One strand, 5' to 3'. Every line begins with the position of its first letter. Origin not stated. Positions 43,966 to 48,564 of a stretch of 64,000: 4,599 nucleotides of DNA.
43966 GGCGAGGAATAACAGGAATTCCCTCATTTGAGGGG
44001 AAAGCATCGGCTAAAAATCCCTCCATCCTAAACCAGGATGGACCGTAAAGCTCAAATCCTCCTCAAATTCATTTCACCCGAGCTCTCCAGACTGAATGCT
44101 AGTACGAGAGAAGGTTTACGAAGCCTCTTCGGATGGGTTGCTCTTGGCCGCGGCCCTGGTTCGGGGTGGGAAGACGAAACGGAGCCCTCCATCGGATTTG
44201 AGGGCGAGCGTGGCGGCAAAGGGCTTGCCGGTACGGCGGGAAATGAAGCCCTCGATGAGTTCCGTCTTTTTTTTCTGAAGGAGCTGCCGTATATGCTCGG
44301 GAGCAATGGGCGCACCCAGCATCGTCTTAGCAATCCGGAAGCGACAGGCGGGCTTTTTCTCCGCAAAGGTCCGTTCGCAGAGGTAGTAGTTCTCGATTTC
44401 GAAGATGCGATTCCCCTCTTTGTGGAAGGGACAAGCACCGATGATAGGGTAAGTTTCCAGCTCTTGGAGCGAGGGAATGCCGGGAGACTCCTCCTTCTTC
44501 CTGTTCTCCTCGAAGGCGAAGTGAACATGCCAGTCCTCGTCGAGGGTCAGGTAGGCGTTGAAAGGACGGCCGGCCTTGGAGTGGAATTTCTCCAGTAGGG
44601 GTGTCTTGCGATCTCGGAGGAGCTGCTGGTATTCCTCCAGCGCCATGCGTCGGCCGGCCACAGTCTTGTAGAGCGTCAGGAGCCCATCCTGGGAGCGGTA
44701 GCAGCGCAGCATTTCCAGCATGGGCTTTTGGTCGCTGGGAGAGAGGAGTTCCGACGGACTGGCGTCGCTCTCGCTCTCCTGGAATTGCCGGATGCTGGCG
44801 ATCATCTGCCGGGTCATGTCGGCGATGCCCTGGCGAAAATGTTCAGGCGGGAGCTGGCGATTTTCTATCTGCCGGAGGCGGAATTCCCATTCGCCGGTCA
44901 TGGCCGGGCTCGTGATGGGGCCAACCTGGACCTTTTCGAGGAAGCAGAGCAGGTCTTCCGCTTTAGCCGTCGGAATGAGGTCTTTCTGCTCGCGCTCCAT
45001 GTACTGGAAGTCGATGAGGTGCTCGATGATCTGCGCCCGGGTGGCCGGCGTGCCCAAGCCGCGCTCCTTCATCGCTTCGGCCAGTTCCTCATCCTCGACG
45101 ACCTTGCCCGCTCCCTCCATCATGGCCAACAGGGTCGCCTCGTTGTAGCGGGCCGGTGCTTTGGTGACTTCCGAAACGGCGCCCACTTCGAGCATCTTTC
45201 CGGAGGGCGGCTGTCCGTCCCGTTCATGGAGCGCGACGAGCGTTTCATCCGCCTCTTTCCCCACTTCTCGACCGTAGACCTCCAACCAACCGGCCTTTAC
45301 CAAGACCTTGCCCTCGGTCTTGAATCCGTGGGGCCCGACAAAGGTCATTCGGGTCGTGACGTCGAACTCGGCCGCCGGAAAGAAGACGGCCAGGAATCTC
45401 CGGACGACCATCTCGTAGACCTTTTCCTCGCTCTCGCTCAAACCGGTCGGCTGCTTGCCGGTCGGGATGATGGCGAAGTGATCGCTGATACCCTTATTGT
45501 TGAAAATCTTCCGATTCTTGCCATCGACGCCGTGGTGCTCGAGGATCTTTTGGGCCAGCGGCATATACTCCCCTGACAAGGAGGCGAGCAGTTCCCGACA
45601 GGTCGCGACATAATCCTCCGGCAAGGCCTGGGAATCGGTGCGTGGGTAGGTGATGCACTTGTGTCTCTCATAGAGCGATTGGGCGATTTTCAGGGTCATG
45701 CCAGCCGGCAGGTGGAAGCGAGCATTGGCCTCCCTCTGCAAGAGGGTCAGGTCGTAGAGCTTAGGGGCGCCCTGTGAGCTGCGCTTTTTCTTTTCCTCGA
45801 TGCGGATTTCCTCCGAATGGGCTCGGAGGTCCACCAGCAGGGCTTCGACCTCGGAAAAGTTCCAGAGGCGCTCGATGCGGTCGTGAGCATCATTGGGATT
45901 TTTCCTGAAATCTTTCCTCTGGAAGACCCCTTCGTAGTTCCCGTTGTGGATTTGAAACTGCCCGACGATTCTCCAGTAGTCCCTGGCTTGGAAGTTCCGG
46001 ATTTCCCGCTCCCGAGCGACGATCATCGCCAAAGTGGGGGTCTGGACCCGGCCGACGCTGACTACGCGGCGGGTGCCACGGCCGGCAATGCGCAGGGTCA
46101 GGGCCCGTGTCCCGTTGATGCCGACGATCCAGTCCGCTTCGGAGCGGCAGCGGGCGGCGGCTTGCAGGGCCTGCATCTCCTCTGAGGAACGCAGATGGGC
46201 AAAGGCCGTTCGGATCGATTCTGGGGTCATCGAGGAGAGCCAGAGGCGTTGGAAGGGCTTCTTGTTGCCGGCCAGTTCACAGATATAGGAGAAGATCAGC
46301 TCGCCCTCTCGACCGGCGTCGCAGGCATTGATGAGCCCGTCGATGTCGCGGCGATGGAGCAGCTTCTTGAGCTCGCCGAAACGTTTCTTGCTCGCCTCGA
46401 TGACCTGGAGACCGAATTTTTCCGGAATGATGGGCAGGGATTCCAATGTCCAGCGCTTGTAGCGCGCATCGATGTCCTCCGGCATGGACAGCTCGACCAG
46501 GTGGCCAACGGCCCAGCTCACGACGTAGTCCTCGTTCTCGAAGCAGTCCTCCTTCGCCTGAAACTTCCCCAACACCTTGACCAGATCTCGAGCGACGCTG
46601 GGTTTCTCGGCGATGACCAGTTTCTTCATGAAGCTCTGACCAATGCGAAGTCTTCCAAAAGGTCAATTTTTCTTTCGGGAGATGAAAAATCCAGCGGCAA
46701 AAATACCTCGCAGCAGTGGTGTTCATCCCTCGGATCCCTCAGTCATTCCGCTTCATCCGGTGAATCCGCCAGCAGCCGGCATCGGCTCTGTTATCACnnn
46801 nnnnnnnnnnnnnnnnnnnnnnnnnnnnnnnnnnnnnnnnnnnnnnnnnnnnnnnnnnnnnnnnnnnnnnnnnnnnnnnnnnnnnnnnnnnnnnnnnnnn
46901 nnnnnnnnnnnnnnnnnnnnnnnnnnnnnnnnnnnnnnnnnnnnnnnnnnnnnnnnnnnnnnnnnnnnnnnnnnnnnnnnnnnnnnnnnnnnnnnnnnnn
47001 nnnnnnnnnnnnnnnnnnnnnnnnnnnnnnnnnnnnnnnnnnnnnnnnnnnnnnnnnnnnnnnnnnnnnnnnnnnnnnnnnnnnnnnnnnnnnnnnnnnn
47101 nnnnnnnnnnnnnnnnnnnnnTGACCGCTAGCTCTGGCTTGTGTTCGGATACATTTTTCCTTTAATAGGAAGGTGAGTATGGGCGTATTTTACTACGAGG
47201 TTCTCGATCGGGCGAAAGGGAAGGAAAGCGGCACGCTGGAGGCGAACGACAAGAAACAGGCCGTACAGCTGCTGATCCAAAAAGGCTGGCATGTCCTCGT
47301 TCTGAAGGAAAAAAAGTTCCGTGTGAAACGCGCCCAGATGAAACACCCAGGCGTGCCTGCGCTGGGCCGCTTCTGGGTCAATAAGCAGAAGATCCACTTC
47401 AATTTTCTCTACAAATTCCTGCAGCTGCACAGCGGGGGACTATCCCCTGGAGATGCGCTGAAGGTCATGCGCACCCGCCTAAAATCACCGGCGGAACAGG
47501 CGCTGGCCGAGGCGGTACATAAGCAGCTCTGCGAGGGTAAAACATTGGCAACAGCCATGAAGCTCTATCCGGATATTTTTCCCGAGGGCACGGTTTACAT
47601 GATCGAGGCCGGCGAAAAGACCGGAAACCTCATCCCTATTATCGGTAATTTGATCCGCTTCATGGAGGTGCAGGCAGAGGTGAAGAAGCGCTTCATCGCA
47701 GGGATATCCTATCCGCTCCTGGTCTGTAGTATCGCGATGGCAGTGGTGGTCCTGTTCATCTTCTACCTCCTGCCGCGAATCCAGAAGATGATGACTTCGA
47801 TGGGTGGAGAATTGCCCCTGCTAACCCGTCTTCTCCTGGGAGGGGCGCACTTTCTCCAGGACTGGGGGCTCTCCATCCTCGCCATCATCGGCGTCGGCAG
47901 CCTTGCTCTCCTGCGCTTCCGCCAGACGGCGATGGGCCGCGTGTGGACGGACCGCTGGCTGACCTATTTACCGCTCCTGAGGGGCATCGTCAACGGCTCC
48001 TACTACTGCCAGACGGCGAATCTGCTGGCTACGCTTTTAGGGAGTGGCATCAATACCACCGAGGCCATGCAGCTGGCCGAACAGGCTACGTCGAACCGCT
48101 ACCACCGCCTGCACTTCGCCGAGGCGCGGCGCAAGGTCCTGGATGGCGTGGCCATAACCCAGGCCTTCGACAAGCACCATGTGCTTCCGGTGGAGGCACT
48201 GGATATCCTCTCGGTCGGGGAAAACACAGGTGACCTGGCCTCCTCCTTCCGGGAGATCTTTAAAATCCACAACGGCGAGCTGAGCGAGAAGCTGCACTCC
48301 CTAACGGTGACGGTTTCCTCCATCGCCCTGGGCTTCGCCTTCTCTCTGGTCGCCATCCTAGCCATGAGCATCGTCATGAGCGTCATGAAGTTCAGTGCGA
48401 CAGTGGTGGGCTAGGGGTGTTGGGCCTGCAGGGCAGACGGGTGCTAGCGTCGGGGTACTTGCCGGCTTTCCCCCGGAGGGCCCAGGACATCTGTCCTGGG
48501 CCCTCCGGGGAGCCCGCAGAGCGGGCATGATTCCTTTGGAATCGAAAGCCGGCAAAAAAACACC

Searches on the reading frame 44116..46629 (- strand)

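Call 23: search_protein_families(library=pfam, proteins=[window:44116-46629:-], max_evalue=0.001)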
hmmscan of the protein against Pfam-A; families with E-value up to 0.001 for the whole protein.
window:44116-46629:- (837 aa): 3 families
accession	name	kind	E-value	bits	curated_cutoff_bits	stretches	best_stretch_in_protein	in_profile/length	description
PF01131.25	Topoisom_bac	-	2.7e-107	359.8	35.1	1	151-598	2-409/411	DNA topoisomerase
PF13342.12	Toprim_Crpt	-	1e-34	118.7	32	2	762-821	2-60/60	C-terminal repeat of topoisomerase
PF01751.28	Toprim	-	6e-09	36.4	23.1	1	3-131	1-93/96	Toprim domain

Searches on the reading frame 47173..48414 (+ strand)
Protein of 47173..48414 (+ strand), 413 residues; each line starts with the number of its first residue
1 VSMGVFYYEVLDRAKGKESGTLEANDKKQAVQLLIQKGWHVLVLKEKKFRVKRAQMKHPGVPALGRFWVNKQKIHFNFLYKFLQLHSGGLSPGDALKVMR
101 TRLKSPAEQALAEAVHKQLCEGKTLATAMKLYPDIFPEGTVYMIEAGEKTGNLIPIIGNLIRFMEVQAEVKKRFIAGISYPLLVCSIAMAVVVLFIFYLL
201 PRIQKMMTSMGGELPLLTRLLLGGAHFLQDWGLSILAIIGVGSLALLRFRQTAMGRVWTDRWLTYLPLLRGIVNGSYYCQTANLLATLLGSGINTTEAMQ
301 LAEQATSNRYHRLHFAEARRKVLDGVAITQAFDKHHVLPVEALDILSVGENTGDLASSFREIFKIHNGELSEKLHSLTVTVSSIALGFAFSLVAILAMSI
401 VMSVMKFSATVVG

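Call 44: search_protein_families(library=pfam, proteins=[window:47173-48414:+], max_evalue=0.0001)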
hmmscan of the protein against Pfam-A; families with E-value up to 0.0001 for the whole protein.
window:47173-48414:+ (413 aa): 1 family
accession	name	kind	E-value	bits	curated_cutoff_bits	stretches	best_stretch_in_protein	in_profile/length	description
PF00482.28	T2SSF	-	6.3e-34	117.1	25.2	2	79-201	2-125/125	Type II secretion system (T2SS), protein F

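Call 65: search_protein_families(library=ncbifam, proteins=[window:47173-48414:+], max_evalue=0.001)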
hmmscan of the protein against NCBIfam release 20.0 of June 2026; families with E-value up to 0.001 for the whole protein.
window:47173-48414:+ (413 aa): 6 families
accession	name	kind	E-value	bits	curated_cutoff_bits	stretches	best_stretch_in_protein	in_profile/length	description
TIGR02120.1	GspF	equivalog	2.1e-59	201.8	424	1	6-408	1-398/401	type II secretion system inner membrane protein GspF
NF007861.0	PRK10573.1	equivalog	5.7e-46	157.4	401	1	6-407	7-394/401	protein transport protein HofC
NF052607.1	T4PiliAsmPilCThrm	equivalog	1.2e-43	149.7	700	1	3-403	1-396/406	type IV pilus assembly protein PilC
NF052606.1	T4PiliAsmPilCMyx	equivalog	1.9e-36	125.8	700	1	6-407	22-414/419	type IV pilus assembly protein PilC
NF047826.1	T3SSXpsF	equivalog_domain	7e-31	107.4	650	1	3-405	1-398/405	type II secretion system protein XpsF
NF041012.2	T4P_ComGB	equivalog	5e-29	101.7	240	1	77-405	5-324/332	competence type IV pilus assembly protein ComGB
